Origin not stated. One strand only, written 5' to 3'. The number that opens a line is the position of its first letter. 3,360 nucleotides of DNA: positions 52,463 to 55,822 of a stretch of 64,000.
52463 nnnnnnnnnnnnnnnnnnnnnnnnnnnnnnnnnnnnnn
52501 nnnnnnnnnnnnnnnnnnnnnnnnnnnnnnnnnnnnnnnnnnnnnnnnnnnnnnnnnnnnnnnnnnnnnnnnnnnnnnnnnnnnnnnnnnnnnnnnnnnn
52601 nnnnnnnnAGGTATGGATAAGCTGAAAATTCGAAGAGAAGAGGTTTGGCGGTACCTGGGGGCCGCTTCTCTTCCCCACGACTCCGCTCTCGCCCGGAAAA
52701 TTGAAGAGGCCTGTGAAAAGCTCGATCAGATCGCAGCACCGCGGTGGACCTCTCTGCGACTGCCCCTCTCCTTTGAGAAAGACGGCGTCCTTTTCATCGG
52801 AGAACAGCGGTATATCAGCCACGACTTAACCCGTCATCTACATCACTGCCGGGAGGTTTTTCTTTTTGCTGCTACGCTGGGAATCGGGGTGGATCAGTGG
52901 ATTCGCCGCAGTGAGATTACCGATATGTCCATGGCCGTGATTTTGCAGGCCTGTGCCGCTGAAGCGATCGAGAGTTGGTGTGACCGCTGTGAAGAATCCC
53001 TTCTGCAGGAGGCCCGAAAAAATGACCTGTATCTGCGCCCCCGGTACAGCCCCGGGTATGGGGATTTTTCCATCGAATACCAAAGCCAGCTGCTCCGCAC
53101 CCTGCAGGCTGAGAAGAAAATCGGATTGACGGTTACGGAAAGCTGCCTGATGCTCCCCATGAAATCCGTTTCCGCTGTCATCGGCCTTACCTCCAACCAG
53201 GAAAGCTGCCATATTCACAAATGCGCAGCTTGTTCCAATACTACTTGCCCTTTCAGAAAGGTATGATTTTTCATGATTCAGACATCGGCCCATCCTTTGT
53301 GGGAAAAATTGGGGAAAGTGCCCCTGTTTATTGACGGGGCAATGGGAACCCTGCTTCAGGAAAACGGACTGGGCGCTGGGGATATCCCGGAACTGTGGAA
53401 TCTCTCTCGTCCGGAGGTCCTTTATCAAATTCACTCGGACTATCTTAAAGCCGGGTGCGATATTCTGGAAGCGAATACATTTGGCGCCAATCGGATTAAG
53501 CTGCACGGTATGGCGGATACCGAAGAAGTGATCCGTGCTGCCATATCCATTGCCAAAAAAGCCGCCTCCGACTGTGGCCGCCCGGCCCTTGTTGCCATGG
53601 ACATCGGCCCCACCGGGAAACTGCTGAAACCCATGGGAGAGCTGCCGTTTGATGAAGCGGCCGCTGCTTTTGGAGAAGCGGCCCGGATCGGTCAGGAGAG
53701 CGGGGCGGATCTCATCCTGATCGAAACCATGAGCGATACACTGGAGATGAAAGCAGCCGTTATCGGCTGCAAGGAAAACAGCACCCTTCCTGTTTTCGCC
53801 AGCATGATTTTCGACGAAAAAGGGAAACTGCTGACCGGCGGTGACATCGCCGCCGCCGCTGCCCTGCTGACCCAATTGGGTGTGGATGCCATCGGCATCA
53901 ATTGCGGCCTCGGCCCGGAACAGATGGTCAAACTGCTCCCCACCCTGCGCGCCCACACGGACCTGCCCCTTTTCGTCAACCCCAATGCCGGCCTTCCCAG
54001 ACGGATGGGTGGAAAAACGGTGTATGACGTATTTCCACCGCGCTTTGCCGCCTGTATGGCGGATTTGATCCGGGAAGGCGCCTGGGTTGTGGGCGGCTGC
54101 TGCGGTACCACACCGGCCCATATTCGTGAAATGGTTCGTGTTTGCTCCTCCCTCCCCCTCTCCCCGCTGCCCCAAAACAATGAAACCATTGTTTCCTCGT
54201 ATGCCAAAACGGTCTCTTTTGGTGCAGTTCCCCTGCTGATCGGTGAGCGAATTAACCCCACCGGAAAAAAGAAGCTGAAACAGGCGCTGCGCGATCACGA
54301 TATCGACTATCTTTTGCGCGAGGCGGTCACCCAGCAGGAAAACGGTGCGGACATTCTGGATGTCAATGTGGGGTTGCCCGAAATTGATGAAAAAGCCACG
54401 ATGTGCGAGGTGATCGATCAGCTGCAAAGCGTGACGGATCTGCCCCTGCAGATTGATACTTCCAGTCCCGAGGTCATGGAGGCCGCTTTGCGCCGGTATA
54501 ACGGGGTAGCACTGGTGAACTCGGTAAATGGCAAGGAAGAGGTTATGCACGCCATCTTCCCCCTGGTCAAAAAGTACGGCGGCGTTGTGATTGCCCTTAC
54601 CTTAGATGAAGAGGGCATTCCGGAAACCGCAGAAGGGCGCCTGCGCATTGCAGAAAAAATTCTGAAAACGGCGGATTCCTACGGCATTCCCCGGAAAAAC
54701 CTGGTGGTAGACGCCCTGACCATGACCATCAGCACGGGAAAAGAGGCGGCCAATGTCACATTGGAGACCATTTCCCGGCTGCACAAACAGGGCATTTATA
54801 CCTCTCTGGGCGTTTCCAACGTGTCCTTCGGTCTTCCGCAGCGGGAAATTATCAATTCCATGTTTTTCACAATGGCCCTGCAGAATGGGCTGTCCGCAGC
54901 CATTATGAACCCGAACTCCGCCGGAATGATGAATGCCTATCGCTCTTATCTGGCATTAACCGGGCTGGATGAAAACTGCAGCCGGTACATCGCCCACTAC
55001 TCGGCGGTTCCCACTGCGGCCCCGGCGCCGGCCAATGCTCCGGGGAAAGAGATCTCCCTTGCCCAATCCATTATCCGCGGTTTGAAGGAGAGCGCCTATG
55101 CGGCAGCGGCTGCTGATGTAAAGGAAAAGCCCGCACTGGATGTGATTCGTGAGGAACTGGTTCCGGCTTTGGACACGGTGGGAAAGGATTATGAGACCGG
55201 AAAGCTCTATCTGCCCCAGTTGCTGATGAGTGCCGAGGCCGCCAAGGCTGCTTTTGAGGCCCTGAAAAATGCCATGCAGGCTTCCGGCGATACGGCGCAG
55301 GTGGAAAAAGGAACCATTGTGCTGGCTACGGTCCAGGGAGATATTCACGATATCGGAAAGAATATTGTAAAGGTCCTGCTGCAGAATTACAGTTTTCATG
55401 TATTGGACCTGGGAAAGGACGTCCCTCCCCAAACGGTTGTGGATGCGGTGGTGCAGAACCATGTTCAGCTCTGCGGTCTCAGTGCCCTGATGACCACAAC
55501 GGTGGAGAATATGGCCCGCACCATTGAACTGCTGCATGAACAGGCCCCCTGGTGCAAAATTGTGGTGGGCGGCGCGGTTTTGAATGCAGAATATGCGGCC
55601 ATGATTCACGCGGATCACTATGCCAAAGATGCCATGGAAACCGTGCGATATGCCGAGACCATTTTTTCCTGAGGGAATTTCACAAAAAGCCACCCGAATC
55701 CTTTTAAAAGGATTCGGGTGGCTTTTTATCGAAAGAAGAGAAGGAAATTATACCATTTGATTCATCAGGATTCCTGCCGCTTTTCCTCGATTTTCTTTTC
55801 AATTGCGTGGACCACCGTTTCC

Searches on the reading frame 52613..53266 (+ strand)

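Call 46: search_protein_families(library=ncbifam, proteins=[window:52613-53266:+], max_evalue=1e-15)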
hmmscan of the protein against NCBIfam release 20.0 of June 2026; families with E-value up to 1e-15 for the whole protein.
window:52613-53266:+ (217 aa): 0 families

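Call 55: search_protein_families(library=pfam, proteins=[window:52613-53266:+], max_evalue=0.001)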
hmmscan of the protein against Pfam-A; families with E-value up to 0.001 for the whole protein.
window:52613-53266:+ (217 aa): 1 family
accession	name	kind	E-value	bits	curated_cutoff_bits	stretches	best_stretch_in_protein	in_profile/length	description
PF02965.22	Met_synt_B12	-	6.6e-09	36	25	1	85-197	126-253/273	Vitamin B12 dependent methionine synthase, activation domain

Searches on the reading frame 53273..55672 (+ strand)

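Call 46: search_protein_families(library=ncbifam, proteins=[window:53273-55672:+], max_evalue=1e-15)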
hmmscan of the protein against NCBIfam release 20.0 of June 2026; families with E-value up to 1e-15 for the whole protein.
window:53273-55672:+ (799 aa): 13 families
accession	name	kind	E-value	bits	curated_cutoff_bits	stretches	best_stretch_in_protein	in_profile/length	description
TIGR02082.1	metH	equivalog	3e-154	515.3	1010.85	1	18-797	6-857/1182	methionine synthase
NF007024.0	PRK09490.1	equivalog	1.3e-118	397.5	1497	2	13-556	16-609/1234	methionine synthase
NF005719.0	PRK07535.1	domain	7.5e-81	271.2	259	1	322-577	3-259/268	methyltetrahydrofolate:corrinoid/iron-sulfur protein methyltransferase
NF006396.0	PRK08645.1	equivalog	2.3e-76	257.2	453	1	8-302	3-293/611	bifunctional homocysteine S-methyltransferase/methylenetetrahydrofolate reductase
NF005718.0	PRK07534.1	equivalog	6.6e-63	213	338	1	18-310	16-312/337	betaine--homocysteine S-methyltransferase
TIGR02370.1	pyl_corrinoid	subfamily_domain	7e-44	149.6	215.3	1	606-789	12-196/197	methyltransferase cognate corrinoid protein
NF041607.1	dimeth_corrin_MtbC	equivalog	9.2e-42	142.9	350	1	597-796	2-201/203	dimethylamine corrinoid protein MtbC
NF047996.1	corrin_MtgC_2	exception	6.5e-39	133.6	370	1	605-794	21-206/212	glycine betaine-specific corrinoid protein MtgC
NF040758.1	CODH_ACS_meth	exception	2.7e-37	128.5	370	1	321-558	5-244/261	carbon monoxide dehydrogenase/acetyl-CoA synthase methytransferase subunit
NF040669.1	MtaC2_Meth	equivalog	1.9e-33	116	450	1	595-798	45-246/267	methanol--corrinoid protein MtaC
NF040655.1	MtaC_Meth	equivalog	1.1e-32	113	420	1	615-798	58-238/253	methanol--corrinoid protein MtaC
NF007020.0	PRK09485.1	equivalog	3.7e-32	111.6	215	1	17-292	13-304/306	homocysteine S-methyltransferase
NF047995.1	corrinoid_MtgC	exception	5.2e-32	111.1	310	1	598-797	10-212/215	glycine betaine-specific corrinoid protein MtgC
